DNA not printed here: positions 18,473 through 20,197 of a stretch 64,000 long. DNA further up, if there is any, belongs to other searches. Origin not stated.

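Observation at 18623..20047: A foreign 474-aa gene splits the glycine-cleavage operon, with a possible PcfJ-like C-terminal domain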

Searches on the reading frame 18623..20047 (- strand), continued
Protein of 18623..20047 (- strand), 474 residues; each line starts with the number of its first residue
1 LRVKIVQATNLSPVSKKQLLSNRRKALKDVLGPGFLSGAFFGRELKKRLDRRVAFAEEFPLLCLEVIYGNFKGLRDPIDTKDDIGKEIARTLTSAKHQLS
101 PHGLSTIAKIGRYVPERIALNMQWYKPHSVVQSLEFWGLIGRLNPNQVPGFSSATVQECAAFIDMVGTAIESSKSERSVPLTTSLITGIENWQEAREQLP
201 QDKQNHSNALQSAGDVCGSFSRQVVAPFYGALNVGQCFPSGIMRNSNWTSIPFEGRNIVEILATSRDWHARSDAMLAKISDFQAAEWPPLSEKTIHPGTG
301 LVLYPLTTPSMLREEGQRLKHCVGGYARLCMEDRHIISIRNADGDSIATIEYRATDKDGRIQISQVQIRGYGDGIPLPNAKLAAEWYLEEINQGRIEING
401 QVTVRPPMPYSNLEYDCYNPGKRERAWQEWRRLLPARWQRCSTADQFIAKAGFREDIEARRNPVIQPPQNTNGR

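Call 44: get_annotated_region(hit=H2, flank=8000)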
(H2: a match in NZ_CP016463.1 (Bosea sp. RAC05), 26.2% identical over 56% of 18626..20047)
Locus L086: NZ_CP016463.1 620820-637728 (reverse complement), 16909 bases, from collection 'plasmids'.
description: Bosea sp. RAC05 plasmid pBSY19_1, complete sequence
organism: Bosea sp. RAC05 (NCBI taxid 1842539)
taxonomy: Bacteria; Pseudomonadota; Alphaproteobacteria; Hyphomicrobiales; Boseaceae; Bosea; Bosea sp. RAC05
host: -; source: Microbial isolate,Algal phycosphere; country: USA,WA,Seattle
typing (MOB-suite, as given by PLSDB): non-mobilizable
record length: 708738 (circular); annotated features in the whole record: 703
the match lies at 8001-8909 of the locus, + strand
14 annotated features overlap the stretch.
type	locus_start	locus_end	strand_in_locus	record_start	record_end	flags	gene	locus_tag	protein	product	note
CDS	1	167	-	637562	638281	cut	-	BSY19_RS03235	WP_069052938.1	isochorismatase family protein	-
CDS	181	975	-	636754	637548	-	-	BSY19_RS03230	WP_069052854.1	hypothetical protein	-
CDS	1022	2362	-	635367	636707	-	-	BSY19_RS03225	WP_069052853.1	nicotinate phosphoribosyltransferase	-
CDS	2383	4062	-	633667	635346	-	-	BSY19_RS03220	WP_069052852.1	NAD+ synthase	GO:0009435 - NAD biosynthetic process [Evidence IEA]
CDS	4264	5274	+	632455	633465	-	-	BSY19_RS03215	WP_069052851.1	hypothetical protein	-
CDS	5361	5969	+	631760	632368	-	-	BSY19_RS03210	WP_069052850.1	hypothetical protein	-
CDS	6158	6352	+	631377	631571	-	-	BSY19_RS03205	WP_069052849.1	hypothetical protein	-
CDS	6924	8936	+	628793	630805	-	-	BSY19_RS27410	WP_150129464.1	hypothetical protein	-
CDS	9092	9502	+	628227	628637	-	-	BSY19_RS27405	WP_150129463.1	hypothetical protein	-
CDS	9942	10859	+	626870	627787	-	-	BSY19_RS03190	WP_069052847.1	hypothetical protein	-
CDS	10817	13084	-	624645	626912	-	-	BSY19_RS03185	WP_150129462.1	diguanylate cyclase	-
CDS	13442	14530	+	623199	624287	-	-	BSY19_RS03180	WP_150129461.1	hypothetical protein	-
CDS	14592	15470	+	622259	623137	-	-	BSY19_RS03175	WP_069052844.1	crotonase/enoyl-CoA hydratase family protein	-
CDS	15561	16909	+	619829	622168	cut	-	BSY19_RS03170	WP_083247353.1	EAL domain-containing protein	-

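Call 46: search_protein_families(library=phrogs, proteins=[window:18623-20047:-], max_evalue=0.01)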
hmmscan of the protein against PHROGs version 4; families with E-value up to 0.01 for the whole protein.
window:18623-20047:- (474 aa): 4 families
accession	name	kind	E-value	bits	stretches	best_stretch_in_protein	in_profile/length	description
phrog_8470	-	unknown function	3.5e-07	30.4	1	265-380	427-540/567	-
phrog_3200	-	unknown function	4.3e-05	23.2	1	301-362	585-648/683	-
phrog_28566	-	unknown function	0.0027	17.7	1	297-355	304-365/406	-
phrog_3169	-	unknown function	0.0047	17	1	312-372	392-447/474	-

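Call 47: search_protein_families(library=padloc, proteins=[window:18623-20047:-], max_evalue=0.01)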
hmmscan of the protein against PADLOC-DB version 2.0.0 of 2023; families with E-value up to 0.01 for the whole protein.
window:18623-20047:- (474 aa): 0 families

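Call 58: predict_structure(alignment_id=A4)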
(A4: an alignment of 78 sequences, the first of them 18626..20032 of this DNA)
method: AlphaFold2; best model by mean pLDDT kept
length: 469 residues; sequences in the alignment: 78
mean_pLDDT: 83.8   pTM: 0.80
mean pLDDT of the five models: 83.8, 82.7, 82.2, 82.2, 81.4
residues with pLDDT >= 90: 205; 70-90: 174; 50-70: 76; < 50: 14
segments of 3 or more residues with pLDDT < 50: 1-7
pLDDT, mean of each block of 10 residues (from residue 1): 43 61 53 63 89 86 87 88 82 78 76 57 67 88 80 87 85 69 88 87 88 92 84 66 88 90 93 88 97 98 96 91 93 98 97 94 94 98 97 91 75 94 96 96 92 82 57
secondary structure, 60 per line:
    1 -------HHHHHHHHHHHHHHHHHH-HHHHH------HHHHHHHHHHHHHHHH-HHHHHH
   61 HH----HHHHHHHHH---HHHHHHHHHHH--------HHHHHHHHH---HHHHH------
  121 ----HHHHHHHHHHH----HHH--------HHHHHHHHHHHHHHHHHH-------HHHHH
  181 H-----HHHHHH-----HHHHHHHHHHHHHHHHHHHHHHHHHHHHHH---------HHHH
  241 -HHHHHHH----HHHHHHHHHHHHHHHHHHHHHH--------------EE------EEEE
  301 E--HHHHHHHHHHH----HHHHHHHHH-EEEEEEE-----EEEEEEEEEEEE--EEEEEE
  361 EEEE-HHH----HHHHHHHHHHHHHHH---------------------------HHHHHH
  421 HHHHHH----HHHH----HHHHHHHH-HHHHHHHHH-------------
elements in order: H8-25 H27-31 H38-53 H55-62 H67-75 H79-89 H98-106 H110-114 H125-135 H151-168 H176-181 H187-192 H198-227 H237-240 H242-248 H253-274 E297-301 H304-314 H319-327 E329-335 E341-352 E355-364 H373-387 H415-426 H431-434 H439-446 H448-456

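Call 61: search_solved_structures(query=A4, max_evalue=10)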
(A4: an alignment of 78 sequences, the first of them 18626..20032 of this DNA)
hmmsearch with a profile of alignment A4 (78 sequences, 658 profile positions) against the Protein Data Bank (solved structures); distinct sequences matched with E-value up to 10: 6.
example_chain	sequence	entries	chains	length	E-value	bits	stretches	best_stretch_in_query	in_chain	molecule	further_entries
8p0b_B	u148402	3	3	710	0.11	14.6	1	117-201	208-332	RNA-directed RNA polymerase catalytic subunit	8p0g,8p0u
8z85_B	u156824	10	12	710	0.11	14.6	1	117-201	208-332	RNA-directed RNA polymerase catalytic subunit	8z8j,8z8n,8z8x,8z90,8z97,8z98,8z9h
7csq_B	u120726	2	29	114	0.82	11.7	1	547-603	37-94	Tumor necrosis factor receptor type 1-associated DEATH domain protein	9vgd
6ac0_A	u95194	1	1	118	0.9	11.6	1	547-603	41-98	Tumor necrosis factor receptor type 1-associated DEATH domain protein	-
9vin_E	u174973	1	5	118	0.9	11.6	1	547-603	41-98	Tumor necrosis factor receptor type 1-associated DEATH domain protein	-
5xme_A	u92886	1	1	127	1.1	11.3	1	547-603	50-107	Tumor necrosis factor receptor type 1-associated DEATH domain protein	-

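Call 67: find_encoding_contigs(protein=P0004, flank=10000, max_places=3)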
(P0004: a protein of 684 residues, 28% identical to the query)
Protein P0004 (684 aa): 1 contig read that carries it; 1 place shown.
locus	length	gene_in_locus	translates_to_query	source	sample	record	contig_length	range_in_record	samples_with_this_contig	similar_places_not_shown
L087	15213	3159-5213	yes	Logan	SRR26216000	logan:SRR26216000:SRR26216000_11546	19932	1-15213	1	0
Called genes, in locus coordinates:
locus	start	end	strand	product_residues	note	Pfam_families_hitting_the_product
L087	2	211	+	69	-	?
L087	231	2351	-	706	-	PF00912:Transgly, PF00905:Transpeptidase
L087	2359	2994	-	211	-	-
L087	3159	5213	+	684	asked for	PF14284:PcfJ (weak)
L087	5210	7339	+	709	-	PF00270:DEAD, PF00271:Helicase_C, PF16124:RecQ_Zn_bind, PF09382:RQC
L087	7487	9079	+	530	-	-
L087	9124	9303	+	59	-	-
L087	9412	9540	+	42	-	-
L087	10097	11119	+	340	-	PF00579:tRNA-synt_1b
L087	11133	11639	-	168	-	-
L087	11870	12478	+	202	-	-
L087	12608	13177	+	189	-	-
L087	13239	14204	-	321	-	-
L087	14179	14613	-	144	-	-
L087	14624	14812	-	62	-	-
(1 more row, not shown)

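Call 68: find_encoding_contigs(protein=P0005, flank=10000, max_places=3)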
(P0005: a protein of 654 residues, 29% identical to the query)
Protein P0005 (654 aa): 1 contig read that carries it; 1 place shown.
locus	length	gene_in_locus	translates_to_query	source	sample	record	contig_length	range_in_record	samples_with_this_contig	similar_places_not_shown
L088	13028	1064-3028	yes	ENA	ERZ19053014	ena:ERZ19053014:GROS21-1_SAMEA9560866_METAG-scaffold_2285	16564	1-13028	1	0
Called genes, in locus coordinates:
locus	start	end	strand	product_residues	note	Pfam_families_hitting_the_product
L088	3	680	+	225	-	?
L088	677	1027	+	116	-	-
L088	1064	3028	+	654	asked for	-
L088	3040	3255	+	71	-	-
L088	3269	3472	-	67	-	-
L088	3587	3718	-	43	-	-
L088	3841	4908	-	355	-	PF00150:Cellulase (weak)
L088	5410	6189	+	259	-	PF14237:GYF_2 (weak), PF06271:RDD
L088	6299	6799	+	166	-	-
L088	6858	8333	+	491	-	PF00145:DNA_methylase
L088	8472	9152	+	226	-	-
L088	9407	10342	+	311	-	-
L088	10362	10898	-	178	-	PF06210:DUF1003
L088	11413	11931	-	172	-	-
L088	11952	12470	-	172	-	-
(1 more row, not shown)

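Call 69: find_encoding_contigs(protein=P0006, flank=10000, max_places=3)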
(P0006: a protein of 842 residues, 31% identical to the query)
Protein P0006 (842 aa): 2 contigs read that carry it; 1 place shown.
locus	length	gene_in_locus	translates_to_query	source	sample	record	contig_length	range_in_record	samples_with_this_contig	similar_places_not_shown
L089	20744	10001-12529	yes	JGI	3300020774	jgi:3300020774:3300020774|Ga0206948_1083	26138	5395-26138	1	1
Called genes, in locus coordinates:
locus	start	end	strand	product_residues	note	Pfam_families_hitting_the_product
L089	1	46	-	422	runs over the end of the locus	PF03781:FGE-sulfatase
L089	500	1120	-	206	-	-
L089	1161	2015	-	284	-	-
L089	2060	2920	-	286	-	-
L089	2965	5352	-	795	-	PF14284:PcfJ (weak)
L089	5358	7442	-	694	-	PF13606:Ank_3 (faint), PF12796:Ank_2, PF00023:Ank (weak), PF13637:Ank_4 (weak), PF13857:Ank_5 (weak), PF14284:PcfJ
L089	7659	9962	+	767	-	PF14284:PcfJ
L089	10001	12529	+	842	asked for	PF00023:Ank (faint), PF12796:Ank_2, PF12796:Ank_2, PF13857:Ank_5 (weak), PF12796:Ank_2, PF13637:Ank_4, PF12796:Ank_2, PF14284:PcfJ, +2 more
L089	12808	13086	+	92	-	-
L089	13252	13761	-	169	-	-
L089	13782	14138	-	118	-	-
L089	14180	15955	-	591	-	PF00476:DNA_pol_A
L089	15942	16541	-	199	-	-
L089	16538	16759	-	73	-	-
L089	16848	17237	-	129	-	-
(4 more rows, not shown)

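Call 80: fold_search(model_id=the predicted structure, library=pdb)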
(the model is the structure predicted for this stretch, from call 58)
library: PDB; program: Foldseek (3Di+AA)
matches with E <= 10: 447; with E <= 0.001: 0
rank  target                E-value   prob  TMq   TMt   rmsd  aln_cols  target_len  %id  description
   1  6rfx_D                2.1e-01  0.91  0.14  0.16  13.3       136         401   12  Crystal structure of Eis2 from Mycobacterium abscessus (released 2019-07-10)
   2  4rs2_B                2.4e-01  0.90  0.15  0.30   6.0       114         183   10  1.55 Angstrom Crystal Structure of GNAT Family N-acetyltransferase (YhbS) from Escherichia coli in Complex with CoA (released 2014-11-19)
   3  1bo4_A                2.5e-01  0.96  0.15  0.41   5.4       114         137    8  CRYSTAL STRUCTURE OF A GCN5-RELATED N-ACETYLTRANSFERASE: SERRATIA MARESCENS AMINOGLYCOSIDE 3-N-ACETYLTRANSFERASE (released 1998-10-07)
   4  5ldj_D                2.6e-01  0.23  0.08  0.18  13.6       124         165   10  Crystal structure of E.coli LigT complexed with phosphate (released 2017-01-18)
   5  4e8o_A                3.0e-01  0.97  0.15  0.42   4.7       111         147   14  Crystal structure of aminoglycoside antibiotic 6'-N-acetyltransferase AAC(6')-Ih from Acinetobacter baumannii (released 2012-04-04)
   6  6rfy_F                3.0e-01  0.77  0.15  0.17  13.4       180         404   13  Crystal structure of Eis2 form Mycobacterium abscessus (released 2019-07-10)
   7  6rft_A                3.1e-01  0.87  0.14  0.16  13.2       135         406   12  Crystal structure of Eis2 from Mycobacterium abscessus bound to Acetyl-CoA (released 2019-07-10)
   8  6rfy_A                3.3e-01  0.75  0.15  0.17  13.5       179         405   13  Crystal structure of Eis2 form Mycobacterium abscessus (released 2019-07-10)
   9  6rfx_E                3.7e-01  0.87  0.15  0.17  13.3       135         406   12  Crystal structure of Eis2 from Mycobacterium abscessus (released 2019-07-10)
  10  6rfy_D                3.7e-01  0.80  0.15  0.17  12.9       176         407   11  Crystal structure of Eis2 form Mycobacterium abscessus (released 2019-07-10)
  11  6bvc                  3.9e-01  0.96  0.16  0.40   5.1       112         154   10  Crystal structure of AAC(3)-Ia in complex with coenzyme A (released 2017-12-27)
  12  6rft_B                3.9e-01  0.60  0.13  0.15  13.5       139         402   12  Crystal structure of Eis2 from Mycobacterium abscessus bound to Acetyl-CoA (released 2019-07-10)
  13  9f5q_B                4.3e-01  0.94  0.15  0.29   4.5       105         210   11  Crystal structure of selenomethionine-labelled kinetoplastid kinetochore protein KKT23 acetyltransferase domain from T (released 2024-08-28)
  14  6rft_D                4.3e-01  0.84  0.14  0.16  13.3       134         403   11  Crystal structure of Eis2 from Mycobacterium abscessus bound to Acetyl-CoA (released 2019-07-10)
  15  9mva_A                4.7e-01  0.89  0.15  0.17   7.2       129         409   11  Mycobacterium abscessus Eis2 in complex with Non-hydrolyzable CoenzymeA (released 2025-01-29)
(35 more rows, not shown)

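Call 85: search_protein_families(library=pfam, proteins=[P0108, P0153, P0215, P0235, P0244, P0193, P0191, P0150], max_evalue=0.001)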
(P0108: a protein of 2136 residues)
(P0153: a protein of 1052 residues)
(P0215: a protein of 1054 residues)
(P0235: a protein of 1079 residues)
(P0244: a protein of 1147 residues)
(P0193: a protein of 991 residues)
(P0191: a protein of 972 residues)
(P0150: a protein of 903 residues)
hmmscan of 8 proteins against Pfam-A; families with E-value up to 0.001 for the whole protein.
P0108 (2136 aa): 3 families
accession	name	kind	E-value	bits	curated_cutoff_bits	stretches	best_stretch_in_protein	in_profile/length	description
PF14284.11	PcfJ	-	3.4e-18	66.3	25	2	862-951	60-144/147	PcfJ-like protein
PF12796.13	Ank_2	-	4e-07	30.9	27.3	0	1287-1370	1-79/90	Ankyrin repeats (3 copies)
PF13637.12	Ank_4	-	1.1e-06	29.2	22.7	0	586-612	9-37/50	Ankyrin repeats (many copies)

P0153 (1052 aa): 4 families
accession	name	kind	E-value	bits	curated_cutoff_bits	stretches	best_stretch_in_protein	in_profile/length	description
PF12799.13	LRR_4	-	7.2e-18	64.7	27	1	240-281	2-43/44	Leucine Rich repeats (2 copies)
PF23952.1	LRR_EndoS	-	2.1e-08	34.8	27.9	0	244-281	28-65/116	Endo-beta-N-acetylglucosaminidase EndoS LRR domain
PF14284.11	PcfJ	-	3.6e-08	33.8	25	1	758-821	56-121/147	PcfJ-like protein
PF25019.1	LRR_R13L1-DRL21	-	1.9e-06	28.2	27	0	355-389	91-125/127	R13L1/DRL21 LRRs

P0215 (1054 aa): 6 families
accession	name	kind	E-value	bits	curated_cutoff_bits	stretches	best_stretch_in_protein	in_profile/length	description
PF12799.13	LRR_4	-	1.6e-25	88.9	27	0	378-418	1-43/44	Leucine Rich repeats (2 copies)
PF14284.11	PcfJ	-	1.4e-09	38.3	25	1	851-930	55-123/147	PcfJ-like protein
PF23286.1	LRR_13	-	9.8e-09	35.7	30.1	0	479-530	154-206/210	Disease resistance protein RPS4B-like, leucine-rich repeats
PF23247.1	LRR_RPS2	-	1.4e-08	35.3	27.9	0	378-474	28-139/160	Plant disease resistance protein RPS2-like, leucine-rich repeats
PF23952.1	LRR_EndoS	-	1.5e-06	28.9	27.9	0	447-524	34-112/116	Endo-beta-N-acetylglucosaminidase EndoS LRR domain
PF25019.1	LRR_R13L1-DRL21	-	4e-06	27.2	27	0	372-408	91-127/127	R13L1/DRL21 LRRs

P0235 (1079 aa): 1 family
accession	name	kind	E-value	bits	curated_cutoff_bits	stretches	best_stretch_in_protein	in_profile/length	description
PF14284.11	PcfJ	-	4.6e-08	33.4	25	1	539-618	65-143/147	PcfJ-like protein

P0244 (1147 aa): 1 family
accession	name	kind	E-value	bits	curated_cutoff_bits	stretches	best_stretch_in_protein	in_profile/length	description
PF13516.12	LRR_6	-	3.7e-13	48.9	23.4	0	497-519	2-24/24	Leucine Rich repeat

P0193 (991 aa): 1 family
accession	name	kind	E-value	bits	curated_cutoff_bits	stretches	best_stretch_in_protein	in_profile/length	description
PF14284.11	PcfJ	-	1.4e-06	28.6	25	1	785-851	64-134/147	PcfJ-like protein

P0191 (972 aa): 2 families
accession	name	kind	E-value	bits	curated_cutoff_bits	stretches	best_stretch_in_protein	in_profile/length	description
PF14284.11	PcfJ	-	1.3e-10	41.7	25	1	673-738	57-124/147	PcfJ-like protein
PF12799.13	LRR_4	-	7.7e-10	39.1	27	2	289-329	1-43/44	Leucine Rich repeats (2 copies)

P0150 (903 aa): 1 family
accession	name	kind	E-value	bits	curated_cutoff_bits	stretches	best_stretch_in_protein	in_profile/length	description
PF14284.11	PcfJ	-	9.7e-07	29.1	25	1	517-564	61-109/147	PcfJ-like protein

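Call 86: list_cluster_members(proteins=[P0153, P0215, P0244, P0191, P0003, P0006, P0114, P0116, P0125, P0130])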
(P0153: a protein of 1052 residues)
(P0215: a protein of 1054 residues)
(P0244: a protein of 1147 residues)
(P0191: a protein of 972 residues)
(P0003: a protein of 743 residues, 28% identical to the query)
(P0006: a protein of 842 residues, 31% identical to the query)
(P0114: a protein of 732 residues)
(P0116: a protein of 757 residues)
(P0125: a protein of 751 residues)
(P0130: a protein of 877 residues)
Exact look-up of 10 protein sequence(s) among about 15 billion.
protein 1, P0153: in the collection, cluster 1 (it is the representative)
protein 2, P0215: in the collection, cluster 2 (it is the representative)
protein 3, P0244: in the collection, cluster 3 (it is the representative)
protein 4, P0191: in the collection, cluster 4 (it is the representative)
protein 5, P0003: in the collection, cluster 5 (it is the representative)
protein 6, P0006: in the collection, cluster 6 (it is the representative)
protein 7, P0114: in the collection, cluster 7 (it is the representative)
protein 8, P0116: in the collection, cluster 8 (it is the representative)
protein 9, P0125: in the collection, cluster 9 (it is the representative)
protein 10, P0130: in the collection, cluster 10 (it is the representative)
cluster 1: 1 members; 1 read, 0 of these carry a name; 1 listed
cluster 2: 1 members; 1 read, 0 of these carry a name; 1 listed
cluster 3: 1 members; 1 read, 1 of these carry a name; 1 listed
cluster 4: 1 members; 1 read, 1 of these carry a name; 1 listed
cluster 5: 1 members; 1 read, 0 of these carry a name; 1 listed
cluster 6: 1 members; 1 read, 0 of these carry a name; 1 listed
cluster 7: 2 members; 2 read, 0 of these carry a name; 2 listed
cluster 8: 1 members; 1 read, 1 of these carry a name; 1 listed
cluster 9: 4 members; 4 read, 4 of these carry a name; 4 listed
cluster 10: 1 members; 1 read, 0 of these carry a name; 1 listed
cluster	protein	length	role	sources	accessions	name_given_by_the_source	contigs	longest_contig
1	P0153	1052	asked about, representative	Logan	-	-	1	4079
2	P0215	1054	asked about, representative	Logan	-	-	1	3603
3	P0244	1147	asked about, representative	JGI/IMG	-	Ran GTPase-activating protein (RanGAP) involved in mRNA processing and transport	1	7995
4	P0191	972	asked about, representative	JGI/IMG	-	PcfJ-like protein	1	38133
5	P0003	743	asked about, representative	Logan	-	-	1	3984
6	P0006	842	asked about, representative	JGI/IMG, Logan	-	-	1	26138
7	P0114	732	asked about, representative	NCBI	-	-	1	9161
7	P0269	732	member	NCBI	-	-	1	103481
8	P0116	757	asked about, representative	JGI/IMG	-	hypothetical protein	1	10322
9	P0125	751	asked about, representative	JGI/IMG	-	hypothetical protein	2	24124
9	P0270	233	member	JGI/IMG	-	hypothetical protein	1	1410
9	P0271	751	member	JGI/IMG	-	hypothetical protein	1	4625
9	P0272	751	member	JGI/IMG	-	hypothetical protein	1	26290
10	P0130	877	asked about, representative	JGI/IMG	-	-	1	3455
